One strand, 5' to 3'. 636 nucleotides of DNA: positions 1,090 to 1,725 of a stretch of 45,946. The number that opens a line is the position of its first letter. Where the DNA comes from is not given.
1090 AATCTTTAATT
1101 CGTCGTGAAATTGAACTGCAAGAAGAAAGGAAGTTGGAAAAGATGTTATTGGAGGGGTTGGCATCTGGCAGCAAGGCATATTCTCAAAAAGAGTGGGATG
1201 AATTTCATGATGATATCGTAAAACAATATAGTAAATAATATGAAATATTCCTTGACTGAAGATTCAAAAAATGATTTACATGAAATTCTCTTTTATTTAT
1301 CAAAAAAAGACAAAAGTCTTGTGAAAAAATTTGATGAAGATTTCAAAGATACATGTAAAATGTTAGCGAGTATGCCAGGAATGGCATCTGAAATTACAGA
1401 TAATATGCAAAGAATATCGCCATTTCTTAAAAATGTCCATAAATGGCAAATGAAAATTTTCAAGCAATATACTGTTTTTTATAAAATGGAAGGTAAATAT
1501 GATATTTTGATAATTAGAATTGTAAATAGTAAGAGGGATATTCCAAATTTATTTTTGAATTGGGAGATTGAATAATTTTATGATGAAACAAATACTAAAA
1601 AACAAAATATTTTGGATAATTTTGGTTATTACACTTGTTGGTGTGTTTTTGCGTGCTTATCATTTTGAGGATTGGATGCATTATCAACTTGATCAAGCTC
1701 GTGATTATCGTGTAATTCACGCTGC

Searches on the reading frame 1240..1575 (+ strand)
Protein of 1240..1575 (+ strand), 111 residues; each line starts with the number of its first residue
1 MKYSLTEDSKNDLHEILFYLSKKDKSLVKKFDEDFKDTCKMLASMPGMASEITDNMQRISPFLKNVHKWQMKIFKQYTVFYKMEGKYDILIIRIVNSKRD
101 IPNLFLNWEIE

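Call 85: find_encoding_contigs(protein=window:1240-1575:+, flank=10000, max_places=3)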
Protein window:1240-1575:+ (111 aa): 7 contigs read that carry it; 3 places shown.
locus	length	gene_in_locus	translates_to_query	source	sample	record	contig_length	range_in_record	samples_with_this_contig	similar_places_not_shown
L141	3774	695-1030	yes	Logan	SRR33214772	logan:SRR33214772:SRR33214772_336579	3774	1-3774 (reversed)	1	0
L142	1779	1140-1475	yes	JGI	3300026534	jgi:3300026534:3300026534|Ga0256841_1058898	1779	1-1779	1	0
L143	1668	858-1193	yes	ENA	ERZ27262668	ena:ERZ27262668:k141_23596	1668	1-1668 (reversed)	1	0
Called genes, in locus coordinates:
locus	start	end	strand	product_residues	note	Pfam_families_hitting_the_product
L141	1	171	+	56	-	?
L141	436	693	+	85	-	-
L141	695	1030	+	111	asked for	PF05016:ParE_toxin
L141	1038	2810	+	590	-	PF13231:PMT_2 (weak)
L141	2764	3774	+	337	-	?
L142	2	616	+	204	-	?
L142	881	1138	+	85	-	-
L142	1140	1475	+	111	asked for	PF05016:ParE_toxin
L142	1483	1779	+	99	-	?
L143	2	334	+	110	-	?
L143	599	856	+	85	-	-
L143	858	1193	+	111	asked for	PF05016:ParE_toxin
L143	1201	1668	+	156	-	?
